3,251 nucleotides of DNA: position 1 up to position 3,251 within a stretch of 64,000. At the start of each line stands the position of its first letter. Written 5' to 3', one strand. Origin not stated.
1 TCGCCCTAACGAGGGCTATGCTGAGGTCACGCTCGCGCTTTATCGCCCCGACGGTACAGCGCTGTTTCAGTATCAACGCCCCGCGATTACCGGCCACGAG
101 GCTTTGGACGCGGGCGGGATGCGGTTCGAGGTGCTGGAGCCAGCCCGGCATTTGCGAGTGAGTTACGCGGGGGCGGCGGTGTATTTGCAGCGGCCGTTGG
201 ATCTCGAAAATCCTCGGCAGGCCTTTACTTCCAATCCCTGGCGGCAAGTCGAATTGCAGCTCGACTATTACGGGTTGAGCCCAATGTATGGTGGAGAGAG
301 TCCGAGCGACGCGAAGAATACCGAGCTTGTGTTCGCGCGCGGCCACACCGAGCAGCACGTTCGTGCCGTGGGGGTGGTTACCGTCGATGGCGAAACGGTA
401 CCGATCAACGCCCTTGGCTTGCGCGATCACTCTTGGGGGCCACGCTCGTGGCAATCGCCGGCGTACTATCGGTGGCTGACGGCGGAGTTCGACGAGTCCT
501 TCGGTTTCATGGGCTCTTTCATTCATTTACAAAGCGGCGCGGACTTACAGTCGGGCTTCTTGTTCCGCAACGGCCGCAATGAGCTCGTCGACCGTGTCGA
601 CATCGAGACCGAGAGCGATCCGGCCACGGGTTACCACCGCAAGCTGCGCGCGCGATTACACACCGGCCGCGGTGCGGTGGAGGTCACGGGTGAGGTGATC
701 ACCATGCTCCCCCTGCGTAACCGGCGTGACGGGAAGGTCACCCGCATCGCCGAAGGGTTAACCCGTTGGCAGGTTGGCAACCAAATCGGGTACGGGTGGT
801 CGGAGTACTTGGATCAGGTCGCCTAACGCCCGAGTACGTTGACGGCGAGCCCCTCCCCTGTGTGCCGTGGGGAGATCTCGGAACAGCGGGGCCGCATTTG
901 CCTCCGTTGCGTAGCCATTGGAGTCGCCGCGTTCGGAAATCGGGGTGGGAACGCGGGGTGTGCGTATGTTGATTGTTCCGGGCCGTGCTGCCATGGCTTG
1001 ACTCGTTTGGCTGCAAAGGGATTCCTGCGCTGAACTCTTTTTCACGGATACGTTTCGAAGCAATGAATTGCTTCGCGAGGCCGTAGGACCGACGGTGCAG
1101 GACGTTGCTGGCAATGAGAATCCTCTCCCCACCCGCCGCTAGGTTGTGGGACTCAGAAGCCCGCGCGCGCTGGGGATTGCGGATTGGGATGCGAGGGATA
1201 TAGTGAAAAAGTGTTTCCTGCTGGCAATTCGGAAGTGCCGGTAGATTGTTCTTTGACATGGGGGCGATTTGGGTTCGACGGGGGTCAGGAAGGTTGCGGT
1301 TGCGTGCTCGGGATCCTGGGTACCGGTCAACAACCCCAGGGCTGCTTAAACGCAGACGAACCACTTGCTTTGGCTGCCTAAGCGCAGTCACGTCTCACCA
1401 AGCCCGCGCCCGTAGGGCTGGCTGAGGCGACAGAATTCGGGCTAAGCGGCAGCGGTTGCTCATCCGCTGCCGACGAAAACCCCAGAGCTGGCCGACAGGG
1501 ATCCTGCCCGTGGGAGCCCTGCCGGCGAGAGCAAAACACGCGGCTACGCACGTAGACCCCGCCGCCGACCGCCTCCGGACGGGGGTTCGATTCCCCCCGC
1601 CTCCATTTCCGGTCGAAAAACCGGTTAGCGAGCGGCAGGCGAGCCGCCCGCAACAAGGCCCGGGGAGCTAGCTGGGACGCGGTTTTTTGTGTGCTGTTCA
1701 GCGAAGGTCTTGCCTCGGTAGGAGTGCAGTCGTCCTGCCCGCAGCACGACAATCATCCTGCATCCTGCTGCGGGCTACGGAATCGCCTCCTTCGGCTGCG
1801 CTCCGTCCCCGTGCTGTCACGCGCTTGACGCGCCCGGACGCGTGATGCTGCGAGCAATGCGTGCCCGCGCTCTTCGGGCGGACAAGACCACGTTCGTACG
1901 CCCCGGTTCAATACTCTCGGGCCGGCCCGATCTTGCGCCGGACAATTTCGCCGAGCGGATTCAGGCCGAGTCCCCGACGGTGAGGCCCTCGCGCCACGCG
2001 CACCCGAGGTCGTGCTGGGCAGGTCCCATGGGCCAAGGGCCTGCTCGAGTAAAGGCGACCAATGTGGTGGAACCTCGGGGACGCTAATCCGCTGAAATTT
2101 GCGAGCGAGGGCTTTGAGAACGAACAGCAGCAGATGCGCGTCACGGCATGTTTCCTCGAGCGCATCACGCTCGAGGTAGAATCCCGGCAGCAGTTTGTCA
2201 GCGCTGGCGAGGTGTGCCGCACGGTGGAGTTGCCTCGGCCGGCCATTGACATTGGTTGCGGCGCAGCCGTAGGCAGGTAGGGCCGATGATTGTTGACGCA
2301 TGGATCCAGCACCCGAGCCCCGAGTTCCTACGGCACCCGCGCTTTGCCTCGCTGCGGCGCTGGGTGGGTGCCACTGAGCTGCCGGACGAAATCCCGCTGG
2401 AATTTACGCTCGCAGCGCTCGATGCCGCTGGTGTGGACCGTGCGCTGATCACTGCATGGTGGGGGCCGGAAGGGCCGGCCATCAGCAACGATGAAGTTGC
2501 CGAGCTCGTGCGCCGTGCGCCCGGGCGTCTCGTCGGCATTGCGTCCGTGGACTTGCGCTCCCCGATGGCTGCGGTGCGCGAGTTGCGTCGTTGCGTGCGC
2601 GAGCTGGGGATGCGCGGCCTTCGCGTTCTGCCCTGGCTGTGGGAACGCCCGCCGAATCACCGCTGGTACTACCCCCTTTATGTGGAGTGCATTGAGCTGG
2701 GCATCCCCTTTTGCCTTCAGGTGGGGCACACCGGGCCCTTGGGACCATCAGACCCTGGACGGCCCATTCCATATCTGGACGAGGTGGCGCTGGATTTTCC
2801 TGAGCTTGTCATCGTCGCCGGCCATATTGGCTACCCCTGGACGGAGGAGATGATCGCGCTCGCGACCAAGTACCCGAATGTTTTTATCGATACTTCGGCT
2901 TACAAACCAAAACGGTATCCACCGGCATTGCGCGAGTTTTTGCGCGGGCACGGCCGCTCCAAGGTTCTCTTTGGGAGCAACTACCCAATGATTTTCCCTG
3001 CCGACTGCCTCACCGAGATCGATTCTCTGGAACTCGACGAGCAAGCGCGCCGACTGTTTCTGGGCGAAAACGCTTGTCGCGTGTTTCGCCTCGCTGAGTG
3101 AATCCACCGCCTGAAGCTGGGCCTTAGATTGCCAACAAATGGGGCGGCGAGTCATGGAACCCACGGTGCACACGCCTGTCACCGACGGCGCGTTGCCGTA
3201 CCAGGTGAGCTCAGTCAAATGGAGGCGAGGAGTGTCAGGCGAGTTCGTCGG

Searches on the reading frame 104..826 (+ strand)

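Call 65: search_protein_families(library=pfam, proteins=[window:104-826:+], max_evalue=0.0001)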
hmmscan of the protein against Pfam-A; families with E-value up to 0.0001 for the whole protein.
window:104-826:+ (240 aa): 2 families
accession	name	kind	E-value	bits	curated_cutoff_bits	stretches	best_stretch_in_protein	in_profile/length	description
PF23212.2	DUF7064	-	2.9e-24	86.2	24.7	1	116-238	2-125/126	Domain of unknown function (DUF7064)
PF23213.1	DUF7065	-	1.5e-06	28.9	27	1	76-114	145-183/183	Domain of unknown function (DUF7065)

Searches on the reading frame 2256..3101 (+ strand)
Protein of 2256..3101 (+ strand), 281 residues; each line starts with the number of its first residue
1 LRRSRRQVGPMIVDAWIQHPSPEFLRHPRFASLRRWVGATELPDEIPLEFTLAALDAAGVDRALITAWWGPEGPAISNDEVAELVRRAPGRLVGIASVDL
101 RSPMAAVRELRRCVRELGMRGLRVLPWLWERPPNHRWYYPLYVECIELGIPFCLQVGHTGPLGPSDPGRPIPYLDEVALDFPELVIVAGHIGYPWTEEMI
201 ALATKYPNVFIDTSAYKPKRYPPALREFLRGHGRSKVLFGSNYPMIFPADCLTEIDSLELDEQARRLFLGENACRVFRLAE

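Call 65: search_protein_families(library=pfam, proteins=[window:2256-3101:+], max_evalue=0.0001)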
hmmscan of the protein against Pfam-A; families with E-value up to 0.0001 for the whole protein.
window:2256-3101:+ (281 aa): 1 family
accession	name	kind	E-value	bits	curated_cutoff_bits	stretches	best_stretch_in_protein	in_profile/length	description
PF04909.20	Amidohydro_2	-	8.7e-41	141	26.4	1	48-279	40-289/289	Amidohydrolase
